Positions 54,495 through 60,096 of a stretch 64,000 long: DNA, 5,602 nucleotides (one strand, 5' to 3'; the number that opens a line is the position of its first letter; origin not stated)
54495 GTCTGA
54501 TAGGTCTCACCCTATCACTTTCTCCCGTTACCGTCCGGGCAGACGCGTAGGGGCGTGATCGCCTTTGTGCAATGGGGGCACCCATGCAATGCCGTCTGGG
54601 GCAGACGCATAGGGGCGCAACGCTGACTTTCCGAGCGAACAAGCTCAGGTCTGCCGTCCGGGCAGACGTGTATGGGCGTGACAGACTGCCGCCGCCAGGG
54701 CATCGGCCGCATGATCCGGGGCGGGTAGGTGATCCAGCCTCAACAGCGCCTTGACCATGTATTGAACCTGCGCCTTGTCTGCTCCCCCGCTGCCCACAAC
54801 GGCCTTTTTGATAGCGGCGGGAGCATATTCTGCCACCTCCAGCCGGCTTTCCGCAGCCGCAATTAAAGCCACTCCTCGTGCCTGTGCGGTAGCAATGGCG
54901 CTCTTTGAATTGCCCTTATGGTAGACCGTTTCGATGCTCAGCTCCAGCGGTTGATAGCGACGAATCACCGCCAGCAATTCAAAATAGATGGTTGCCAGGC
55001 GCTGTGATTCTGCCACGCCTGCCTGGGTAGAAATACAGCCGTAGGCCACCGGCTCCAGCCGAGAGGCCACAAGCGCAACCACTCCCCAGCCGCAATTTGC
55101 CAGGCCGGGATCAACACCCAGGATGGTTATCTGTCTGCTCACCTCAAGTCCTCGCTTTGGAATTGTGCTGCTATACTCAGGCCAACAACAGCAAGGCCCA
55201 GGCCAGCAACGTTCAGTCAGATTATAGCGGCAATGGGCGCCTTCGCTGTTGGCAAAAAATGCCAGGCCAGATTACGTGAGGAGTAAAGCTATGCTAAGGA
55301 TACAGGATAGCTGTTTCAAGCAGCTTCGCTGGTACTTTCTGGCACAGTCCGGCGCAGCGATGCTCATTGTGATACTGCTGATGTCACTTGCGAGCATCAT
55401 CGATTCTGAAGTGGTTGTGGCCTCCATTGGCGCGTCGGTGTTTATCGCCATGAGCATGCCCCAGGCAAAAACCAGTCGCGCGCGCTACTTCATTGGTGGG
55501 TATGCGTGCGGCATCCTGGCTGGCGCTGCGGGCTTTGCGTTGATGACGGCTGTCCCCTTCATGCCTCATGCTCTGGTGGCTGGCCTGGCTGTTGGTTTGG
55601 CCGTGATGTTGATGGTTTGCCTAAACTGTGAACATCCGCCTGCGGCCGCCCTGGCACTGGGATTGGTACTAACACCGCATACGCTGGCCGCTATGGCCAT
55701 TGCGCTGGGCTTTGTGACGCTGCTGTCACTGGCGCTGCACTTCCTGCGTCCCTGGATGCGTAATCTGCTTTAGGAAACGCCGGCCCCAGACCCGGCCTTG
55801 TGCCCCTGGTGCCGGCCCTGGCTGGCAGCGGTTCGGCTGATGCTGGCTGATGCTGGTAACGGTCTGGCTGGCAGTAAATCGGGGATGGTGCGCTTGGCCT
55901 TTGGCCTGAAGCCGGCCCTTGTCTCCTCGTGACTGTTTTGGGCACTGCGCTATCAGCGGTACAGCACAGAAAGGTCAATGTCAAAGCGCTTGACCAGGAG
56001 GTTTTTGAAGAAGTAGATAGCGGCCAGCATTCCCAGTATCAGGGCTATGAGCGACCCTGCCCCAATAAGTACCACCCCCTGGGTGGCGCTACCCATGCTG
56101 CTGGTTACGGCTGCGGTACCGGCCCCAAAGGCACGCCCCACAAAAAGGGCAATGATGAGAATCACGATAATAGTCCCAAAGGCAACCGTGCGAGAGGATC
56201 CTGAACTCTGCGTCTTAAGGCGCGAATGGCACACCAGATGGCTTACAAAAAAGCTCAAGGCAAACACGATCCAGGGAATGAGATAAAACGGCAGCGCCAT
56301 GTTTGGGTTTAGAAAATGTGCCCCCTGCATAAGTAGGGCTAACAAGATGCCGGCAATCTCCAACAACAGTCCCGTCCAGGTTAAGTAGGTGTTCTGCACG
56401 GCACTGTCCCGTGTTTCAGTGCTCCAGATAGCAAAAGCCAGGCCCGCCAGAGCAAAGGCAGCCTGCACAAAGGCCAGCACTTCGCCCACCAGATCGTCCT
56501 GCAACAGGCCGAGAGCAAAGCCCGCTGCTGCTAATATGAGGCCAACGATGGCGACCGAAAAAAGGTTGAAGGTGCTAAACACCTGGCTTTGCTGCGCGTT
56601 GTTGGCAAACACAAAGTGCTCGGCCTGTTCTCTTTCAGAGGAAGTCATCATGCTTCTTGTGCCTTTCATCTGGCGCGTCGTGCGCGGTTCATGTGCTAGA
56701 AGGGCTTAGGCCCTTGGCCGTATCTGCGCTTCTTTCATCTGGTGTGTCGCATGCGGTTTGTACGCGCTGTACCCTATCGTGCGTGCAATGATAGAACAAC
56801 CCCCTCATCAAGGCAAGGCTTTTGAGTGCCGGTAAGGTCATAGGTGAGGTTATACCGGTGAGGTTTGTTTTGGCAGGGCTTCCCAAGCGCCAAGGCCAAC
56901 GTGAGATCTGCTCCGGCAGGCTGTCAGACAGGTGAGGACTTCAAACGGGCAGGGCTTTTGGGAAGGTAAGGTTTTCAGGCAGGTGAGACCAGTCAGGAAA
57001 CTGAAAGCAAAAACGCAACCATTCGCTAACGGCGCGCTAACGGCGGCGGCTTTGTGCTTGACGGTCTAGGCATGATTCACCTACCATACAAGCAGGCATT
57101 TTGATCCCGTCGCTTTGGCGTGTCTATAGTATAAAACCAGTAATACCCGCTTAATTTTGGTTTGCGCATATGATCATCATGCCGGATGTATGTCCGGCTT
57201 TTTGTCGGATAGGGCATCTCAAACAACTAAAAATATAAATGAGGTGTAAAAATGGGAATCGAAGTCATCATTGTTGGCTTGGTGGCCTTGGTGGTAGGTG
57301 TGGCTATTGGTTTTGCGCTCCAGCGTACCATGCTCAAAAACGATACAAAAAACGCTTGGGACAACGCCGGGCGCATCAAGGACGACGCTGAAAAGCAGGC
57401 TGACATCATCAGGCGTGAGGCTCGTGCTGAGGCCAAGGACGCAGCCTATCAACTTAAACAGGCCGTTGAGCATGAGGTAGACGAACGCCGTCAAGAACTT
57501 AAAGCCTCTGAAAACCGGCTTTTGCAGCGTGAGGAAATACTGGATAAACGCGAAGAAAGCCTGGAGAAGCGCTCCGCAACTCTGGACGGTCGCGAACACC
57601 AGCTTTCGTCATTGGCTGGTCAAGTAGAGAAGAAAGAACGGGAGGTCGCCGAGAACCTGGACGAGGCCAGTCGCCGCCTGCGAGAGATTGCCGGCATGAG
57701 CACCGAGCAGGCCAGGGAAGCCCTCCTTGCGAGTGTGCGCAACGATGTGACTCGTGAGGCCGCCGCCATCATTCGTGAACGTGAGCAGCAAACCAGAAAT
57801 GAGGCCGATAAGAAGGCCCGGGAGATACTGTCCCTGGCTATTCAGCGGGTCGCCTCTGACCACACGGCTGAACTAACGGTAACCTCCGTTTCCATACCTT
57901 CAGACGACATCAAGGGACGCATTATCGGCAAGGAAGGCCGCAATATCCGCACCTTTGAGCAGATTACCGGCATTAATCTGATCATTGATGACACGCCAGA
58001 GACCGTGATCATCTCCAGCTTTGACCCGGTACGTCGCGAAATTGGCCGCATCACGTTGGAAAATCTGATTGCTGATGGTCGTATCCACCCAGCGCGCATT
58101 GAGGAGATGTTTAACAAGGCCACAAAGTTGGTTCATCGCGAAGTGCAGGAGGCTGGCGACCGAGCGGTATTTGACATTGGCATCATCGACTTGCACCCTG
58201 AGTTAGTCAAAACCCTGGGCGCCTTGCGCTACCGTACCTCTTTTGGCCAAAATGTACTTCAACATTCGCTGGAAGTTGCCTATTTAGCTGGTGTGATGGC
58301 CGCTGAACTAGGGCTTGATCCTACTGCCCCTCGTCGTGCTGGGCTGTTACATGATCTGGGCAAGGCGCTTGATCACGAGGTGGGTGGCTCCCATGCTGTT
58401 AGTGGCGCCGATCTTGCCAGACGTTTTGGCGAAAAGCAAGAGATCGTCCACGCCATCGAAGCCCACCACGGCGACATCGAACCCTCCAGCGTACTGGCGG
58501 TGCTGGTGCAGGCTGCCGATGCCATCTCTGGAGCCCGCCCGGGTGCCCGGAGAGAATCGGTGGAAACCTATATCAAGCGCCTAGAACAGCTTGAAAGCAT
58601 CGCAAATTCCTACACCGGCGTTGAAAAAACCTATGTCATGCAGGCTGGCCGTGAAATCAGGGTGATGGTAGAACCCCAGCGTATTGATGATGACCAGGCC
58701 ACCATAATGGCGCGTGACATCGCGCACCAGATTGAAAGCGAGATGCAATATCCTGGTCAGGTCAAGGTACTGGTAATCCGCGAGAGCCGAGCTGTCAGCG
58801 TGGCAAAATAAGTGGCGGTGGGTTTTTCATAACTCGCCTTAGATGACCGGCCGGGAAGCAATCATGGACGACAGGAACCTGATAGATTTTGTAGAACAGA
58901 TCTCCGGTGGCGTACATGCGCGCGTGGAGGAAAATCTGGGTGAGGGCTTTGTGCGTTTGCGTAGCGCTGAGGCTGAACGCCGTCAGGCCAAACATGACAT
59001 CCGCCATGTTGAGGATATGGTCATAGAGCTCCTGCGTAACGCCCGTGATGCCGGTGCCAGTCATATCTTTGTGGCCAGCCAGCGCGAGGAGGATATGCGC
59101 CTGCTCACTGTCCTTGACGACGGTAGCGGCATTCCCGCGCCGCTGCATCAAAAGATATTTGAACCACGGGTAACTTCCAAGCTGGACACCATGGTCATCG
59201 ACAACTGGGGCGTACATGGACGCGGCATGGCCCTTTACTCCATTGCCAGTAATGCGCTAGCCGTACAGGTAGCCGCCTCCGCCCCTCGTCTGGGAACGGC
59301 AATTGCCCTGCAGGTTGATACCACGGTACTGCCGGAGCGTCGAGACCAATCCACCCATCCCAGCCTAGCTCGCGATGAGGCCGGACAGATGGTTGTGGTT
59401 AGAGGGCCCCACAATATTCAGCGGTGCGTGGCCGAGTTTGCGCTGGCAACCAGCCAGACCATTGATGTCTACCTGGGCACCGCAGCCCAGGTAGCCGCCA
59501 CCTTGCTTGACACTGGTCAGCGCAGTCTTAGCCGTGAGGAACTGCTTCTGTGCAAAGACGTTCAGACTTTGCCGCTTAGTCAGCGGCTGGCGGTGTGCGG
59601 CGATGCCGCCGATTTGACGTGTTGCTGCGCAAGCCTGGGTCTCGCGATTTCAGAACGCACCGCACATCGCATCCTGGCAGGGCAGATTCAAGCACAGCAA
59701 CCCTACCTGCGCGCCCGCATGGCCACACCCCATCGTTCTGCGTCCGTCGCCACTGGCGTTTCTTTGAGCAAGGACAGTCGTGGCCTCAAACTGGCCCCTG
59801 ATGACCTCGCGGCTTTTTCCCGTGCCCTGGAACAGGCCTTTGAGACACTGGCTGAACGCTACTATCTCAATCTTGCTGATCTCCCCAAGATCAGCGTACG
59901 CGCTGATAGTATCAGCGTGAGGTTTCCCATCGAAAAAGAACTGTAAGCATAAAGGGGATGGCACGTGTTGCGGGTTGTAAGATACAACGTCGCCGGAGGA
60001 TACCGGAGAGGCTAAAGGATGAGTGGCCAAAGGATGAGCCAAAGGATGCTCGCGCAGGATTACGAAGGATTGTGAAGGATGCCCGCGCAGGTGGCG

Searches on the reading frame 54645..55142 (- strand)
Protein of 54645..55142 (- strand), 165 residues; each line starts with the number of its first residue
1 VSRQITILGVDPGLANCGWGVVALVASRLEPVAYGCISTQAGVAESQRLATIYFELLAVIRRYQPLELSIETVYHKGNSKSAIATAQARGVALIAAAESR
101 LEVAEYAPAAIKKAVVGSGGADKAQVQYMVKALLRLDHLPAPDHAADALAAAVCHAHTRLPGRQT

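Call 18: search_protein_families(library=pfam, proteins=[window:54645-55142:-], max_evalue=0.00001)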
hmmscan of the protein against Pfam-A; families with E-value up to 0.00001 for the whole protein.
window:54645-55142:- (165 aa): 1 family
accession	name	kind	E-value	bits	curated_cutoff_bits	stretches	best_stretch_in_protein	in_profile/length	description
PF02075.23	RuvC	-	2.5e-51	173.9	22.2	1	7-155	1-148/148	Crossover junction endodeoxyribonuclease RuvC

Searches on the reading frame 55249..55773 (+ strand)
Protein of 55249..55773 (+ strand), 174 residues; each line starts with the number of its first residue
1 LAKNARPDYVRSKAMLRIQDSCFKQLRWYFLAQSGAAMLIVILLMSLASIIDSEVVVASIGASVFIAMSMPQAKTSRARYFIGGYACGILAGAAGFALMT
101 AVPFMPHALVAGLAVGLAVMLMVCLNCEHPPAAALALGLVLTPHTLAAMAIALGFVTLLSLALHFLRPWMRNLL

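Call 18: search_protein_families(library=pfam, proteins=[window:55249-55773:+], max_evalue=0.00001)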
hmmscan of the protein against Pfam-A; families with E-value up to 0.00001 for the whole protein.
window:55249-55773:+ (174 aa): 1 family
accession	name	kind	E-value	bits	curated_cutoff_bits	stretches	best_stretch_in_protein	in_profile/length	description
PF04982.19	TM_HPP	-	1.2e-16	61.2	27.2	1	36-165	15-147/157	HPP, transmembrane region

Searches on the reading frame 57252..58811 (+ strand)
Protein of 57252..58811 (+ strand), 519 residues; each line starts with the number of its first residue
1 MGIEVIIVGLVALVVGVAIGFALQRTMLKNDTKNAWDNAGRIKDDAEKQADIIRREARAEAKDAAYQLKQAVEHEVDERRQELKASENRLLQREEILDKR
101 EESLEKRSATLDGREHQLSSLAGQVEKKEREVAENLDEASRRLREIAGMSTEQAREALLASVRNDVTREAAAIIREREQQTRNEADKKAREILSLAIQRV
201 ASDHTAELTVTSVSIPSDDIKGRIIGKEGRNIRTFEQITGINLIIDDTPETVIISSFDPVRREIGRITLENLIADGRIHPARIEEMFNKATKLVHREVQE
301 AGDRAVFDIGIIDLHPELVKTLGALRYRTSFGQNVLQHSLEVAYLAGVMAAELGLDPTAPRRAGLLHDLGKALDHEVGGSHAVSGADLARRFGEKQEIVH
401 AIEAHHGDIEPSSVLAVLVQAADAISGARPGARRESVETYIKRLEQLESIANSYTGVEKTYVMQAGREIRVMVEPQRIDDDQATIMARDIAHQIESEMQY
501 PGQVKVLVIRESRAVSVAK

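Call 18: search_protein_families(library=pfam, proteins=[window:57252-58811:+], max_evalue=0.00001)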
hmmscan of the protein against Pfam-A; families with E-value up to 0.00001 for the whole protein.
window:57252-58811:+ (519 aa): 2 families
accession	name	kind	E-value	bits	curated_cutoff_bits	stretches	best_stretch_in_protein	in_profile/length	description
PF12072.13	RNase_Y_N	-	3.8e-54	183.6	32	1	5-204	2-201/201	RNase Y N-terminal region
PF01966.28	HD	-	3.3e-19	69.7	22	1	335-426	1-114/116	HD domain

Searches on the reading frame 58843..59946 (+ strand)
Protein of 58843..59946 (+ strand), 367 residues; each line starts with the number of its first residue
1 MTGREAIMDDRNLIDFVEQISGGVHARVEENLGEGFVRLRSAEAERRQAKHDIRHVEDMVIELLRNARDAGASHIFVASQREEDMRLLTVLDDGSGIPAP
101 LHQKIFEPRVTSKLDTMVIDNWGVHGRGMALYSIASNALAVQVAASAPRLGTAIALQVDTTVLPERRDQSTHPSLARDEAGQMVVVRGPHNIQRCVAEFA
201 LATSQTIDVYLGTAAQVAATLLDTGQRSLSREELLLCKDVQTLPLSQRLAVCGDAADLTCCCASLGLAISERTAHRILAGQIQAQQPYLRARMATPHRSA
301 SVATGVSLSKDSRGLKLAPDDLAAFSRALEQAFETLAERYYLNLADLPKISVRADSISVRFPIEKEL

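Call 18: search_protein_families(library=pfam, proteins=[window:58843-59946:+], max_evalue=0.00001)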
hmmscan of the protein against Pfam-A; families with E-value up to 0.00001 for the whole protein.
window:58843-59946:+ (367 aa): 1 family
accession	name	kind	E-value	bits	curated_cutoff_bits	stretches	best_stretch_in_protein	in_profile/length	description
PF02518.31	HATPase_c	-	2.4e-09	38.1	26.4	1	52-158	2-107/111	Histidine kinase-, DNA gyrase B-, and HSP90-like ATPase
